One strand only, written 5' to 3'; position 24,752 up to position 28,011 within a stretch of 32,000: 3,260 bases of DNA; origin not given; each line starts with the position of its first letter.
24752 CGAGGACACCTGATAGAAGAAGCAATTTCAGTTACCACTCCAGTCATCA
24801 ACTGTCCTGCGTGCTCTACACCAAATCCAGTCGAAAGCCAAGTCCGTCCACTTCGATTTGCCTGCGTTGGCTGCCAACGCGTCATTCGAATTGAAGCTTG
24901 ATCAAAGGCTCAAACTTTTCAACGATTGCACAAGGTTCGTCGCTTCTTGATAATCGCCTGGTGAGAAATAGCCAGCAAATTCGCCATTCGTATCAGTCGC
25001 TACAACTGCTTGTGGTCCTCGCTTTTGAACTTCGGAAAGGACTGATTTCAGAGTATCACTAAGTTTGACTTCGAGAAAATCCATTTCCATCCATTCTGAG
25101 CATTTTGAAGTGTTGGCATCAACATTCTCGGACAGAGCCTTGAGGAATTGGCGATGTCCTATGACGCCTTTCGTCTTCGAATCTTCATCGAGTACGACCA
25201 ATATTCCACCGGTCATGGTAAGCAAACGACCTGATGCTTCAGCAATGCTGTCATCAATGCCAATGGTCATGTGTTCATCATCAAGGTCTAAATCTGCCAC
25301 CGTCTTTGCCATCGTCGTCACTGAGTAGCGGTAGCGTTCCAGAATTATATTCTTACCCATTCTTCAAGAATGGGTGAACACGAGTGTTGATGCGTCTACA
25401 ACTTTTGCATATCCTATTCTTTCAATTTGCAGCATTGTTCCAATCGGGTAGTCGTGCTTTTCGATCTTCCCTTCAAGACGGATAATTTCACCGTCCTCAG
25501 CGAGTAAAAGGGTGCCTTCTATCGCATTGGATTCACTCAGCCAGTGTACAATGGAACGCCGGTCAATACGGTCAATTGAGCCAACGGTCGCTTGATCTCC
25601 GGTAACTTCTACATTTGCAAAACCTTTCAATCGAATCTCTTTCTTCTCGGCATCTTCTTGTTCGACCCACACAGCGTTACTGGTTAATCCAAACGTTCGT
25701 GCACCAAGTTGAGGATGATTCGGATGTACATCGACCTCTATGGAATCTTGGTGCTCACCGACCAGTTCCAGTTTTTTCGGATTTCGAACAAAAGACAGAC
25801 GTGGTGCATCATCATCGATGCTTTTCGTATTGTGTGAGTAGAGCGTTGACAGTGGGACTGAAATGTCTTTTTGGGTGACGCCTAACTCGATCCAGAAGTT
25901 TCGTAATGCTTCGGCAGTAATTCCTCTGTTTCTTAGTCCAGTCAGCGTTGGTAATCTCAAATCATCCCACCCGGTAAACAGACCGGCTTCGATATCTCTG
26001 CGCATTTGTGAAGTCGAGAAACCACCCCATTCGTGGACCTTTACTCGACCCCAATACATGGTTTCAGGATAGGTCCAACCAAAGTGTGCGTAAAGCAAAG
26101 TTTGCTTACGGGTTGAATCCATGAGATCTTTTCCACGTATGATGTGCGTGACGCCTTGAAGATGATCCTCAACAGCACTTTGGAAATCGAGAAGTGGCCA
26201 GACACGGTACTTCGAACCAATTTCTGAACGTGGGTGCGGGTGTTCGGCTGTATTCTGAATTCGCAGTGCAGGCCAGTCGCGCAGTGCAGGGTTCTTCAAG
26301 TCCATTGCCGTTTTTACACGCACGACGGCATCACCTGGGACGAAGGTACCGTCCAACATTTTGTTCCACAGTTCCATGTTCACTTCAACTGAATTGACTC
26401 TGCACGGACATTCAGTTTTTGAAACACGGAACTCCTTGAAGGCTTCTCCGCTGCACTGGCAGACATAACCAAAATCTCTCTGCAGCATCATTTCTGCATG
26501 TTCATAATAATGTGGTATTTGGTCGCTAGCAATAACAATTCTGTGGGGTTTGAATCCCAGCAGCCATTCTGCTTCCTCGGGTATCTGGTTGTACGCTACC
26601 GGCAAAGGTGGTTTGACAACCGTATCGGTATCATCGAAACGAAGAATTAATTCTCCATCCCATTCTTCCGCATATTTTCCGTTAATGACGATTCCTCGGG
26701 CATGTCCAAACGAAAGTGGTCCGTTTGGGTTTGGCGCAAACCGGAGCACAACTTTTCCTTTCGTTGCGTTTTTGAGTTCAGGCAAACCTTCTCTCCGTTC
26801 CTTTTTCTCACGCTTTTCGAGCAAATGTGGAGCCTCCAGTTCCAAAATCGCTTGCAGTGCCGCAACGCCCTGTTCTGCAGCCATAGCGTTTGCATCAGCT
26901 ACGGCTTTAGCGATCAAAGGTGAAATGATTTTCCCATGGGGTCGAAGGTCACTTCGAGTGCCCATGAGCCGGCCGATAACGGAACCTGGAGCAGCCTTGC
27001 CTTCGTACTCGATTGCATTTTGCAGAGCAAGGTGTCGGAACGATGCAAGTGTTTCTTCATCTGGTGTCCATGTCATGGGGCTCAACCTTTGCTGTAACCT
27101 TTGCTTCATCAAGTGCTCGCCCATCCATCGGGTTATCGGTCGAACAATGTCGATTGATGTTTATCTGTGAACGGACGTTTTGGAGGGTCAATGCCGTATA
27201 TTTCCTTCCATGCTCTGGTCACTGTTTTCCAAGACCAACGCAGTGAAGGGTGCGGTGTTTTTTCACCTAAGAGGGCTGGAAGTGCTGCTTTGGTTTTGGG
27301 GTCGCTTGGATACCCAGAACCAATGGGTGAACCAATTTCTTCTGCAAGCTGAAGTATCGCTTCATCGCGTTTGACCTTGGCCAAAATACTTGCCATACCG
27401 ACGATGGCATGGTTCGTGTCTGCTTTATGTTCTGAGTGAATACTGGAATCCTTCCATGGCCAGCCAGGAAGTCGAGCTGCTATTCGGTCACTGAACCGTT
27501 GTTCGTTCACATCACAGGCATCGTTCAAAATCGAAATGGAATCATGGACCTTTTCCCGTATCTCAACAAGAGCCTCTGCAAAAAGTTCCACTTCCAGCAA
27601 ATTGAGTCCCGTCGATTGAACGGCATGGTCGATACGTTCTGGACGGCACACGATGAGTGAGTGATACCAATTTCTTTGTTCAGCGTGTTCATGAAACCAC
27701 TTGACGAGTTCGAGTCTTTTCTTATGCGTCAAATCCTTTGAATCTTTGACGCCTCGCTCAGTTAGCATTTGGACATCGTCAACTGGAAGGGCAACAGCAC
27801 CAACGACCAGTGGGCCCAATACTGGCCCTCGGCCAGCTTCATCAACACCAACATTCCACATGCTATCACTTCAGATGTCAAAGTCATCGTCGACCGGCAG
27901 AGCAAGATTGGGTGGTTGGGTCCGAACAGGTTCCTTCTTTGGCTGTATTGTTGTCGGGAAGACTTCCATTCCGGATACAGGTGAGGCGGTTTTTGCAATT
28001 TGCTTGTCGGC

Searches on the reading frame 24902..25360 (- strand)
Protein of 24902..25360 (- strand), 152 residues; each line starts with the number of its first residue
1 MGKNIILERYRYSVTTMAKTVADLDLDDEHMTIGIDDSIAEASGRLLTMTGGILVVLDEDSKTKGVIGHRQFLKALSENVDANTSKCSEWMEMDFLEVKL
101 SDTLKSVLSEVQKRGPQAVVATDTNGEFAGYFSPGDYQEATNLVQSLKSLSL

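Call 10: search_protein_families(library=pfam, proteins=[window:24902-25360:-], max_evalue=0.01)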
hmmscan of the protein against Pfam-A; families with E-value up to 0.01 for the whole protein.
window:24902-25360:- (152 aa): 1 family
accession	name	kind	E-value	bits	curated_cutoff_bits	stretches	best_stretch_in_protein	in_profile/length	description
PF00571.33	CBS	-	8.9e-08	32.8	24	1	29-77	8-56/57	CBS domain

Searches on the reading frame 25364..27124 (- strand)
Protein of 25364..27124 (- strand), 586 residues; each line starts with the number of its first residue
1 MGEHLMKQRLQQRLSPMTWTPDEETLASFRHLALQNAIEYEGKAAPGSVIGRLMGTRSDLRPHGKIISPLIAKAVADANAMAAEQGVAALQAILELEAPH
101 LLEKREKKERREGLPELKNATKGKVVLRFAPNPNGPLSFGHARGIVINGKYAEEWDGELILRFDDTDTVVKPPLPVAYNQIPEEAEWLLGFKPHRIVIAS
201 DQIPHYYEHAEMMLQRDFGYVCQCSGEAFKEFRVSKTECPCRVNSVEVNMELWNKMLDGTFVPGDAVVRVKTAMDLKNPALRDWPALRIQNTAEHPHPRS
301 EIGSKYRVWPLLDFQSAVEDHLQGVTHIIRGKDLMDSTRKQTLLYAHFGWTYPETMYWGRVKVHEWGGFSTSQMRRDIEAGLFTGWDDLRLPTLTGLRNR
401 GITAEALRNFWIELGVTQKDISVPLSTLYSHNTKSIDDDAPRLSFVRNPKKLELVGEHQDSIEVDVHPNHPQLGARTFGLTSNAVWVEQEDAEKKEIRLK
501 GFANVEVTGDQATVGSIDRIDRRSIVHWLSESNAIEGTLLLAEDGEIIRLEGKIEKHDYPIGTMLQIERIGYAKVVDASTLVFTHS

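Call 10: search_protein_families(library=pfam, proteins=[window:25364-27124:-], max_evalue=0.01)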
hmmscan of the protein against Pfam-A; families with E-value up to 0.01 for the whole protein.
window:25364-27124:- (586 aa): 4 families
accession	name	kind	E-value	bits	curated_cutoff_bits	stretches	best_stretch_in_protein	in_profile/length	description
PF00749.27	tRNA-synt_1c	-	5.5e-55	186.9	23.4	1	124-437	1-313/314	tRNA synthetases class I (E and Q), catalytic domain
PF03950.23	tRNA-synt_1c_C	-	1.3e-12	48.2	23.9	1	440-517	1-83/91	tRNA synthetases class I (E and Q), anti-codon binding domain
PF21041.3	XMAP215_CLASP_TOG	-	0.00043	20.5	27.1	1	69-108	49-88/230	XMAP215/Dis1/CLASP, TOG domain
PF20974.2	tRNA-synt_1c_C2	-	0.0011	20.1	23.9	1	525-575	1-68/69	tRNA synthetases class I (E and Q), anti-codon binding domain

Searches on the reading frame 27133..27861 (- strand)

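Call 10: search_protein_families(library=pfam, proteins=[window:27133-27861:-], max_evalue=0.01)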
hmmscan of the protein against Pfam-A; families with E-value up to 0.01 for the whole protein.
window:27133-27861:- (242 aa): 1 family
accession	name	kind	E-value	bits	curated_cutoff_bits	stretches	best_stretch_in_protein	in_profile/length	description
PF01351.25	RNase_HII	-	1.6e-37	129.8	25.8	1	4-214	1-199/199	Ribonuclease HII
